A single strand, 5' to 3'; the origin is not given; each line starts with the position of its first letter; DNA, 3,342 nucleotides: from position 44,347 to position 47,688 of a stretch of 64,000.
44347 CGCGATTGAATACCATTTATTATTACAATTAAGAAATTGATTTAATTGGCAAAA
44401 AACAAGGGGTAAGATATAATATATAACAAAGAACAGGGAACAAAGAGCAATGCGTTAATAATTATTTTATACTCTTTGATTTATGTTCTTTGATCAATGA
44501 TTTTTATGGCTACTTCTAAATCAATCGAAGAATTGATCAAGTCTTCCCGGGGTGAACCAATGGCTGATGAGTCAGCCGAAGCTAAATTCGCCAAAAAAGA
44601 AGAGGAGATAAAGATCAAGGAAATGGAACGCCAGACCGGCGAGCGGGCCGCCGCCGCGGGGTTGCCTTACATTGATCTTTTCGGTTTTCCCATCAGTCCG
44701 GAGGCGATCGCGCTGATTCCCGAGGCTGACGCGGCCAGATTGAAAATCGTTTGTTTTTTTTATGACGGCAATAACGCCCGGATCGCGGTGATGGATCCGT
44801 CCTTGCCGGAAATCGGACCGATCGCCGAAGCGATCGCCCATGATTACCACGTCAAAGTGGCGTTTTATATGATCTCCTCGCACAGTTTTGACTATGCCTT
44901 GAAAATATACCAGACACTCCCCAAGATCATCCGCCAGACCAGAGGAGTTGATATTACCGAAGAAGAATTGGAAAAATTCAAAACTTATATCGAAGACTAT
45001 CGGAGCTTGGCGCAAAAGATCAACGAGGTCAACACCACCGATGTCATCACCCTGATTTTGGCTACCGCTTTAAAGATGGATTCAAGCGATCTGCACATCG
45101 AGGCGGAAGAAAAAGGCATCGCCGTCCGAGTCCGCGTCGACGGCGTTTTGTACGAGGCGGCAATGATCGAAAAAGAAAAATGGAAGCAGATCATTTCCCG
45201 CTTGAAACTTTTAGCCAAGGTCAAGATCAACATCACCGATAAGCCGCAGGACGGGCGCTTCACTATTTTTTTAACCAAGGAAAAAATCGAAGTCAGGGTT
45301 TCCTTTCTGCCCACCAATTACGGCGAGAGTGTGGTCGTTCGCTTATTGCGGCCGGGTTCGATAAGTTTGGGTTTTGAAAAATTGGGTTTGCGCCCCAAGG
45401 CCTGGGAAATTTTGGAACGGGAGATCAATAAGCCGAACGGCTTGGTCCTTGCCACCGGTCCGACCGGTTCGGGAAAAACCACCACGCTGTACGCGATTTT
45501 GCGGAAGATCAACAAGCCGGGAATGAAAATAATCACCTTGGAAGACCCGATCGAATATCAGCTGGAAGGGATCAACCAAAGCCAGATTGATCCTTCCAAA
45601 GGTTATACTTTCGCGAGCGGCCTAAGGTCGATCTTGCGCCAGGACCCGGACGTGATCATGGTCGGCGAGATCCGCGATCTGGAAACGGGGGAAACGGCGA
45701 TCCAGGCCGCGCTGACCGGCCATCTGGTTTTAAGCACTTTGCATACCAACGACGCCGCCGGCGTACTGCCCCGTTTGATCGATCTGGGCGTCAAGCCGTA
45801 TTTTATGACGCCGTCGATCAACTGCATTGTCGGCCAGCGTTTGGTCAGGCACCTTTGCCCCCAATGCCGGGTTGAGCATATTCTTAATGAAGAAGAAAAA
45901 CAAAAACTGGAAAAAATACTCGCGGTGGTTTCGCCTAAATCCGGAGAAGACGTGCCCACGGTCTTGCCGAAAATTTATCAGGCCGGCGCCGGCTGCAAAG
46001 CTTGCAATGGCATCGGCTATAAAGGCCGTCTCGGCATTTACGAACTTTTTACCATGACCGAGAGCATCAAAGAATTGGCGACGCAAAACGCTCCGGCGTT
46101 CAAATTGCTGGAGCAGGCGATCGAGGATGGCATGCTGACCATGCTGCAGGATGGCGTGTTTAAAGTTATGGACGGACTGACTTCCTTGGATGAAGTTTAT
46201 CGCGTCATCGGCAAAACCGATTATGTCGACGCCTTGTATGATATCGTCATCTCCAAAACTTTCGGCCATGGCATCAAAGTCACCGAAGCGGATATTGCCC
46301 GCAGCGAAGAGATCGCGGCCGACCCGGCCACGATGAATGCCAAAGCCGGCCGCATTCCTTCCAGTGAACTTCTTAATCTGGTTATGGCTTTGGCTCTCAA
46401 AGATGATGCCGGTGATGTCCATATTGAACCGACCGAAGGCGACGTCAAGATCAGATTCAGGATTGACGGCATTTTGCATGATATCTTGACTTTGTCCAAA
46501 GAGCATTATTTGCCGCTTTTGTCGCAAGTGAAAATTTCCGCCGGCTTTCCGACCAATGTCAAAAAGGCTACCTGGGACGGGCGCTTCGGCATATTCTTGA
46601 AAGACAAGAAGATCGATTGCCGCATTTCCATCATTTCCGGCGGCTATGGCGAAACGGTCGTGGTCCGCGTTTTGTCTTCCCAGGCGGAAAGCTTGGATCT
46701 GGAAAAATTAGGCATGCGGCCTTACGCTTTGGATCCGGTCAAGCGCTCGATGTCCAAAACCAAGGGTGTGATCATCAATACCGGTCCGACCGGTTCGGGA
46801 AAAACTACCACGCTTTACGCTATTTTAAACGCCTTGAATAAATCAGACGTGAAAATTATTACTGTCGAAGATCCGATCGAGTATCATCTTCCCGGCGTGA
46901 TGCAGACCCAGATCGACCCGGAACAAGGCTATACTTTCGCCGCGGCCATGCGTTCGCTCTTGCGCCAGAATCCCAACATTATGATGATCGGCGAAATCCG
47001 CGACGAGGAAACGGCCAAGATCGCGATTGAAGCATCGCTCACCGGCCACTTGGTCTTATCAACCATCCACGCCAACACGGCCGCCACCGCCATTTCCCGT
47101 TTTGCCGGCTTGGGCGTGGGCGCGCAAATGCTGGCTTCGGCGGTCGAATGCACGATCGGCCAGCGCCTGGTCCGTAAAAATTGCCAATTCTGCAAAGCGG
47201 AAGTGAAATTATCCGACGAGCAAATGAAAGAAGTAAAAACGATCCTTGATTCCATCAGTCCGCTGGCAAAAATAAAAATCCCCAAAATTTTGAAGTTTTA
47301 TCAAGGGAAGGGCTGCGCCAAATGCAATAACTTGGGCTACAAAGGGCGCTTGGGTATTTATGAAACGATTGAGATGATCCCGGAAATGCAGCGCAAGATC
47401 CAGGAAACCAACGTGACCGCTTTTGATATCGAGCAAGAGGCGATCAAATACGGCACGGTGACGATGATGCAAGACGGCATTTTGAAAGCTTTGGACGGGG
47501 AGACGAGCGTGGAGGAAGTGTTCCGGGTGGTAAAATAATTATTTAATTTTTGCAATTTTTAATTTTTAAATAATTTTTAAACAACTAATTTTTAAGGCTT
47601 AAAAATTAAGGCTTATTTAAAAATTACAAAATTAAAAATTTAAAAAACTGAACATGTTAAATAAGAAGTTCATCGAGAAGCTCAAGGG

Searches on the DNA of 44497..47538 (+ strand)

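Call 65: search_with_rna_model(model_id=R1, sources=[L139, L140, L141], max_evalue=1, filters=off)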
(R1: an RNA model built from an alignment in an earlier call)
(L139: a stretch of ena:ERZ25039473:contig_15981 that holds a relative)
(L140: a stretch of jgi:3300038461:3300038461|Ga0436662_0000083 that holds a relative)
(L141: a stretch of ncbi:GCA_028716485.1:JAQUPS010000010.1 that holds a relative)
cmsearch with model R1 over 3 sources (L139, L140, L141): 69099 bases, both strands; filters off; matches with E-value up to 1: 1.
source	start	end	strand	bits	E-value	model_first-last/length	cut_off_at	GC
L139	6141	6166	-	14.4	0.69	1-69/69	no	0.42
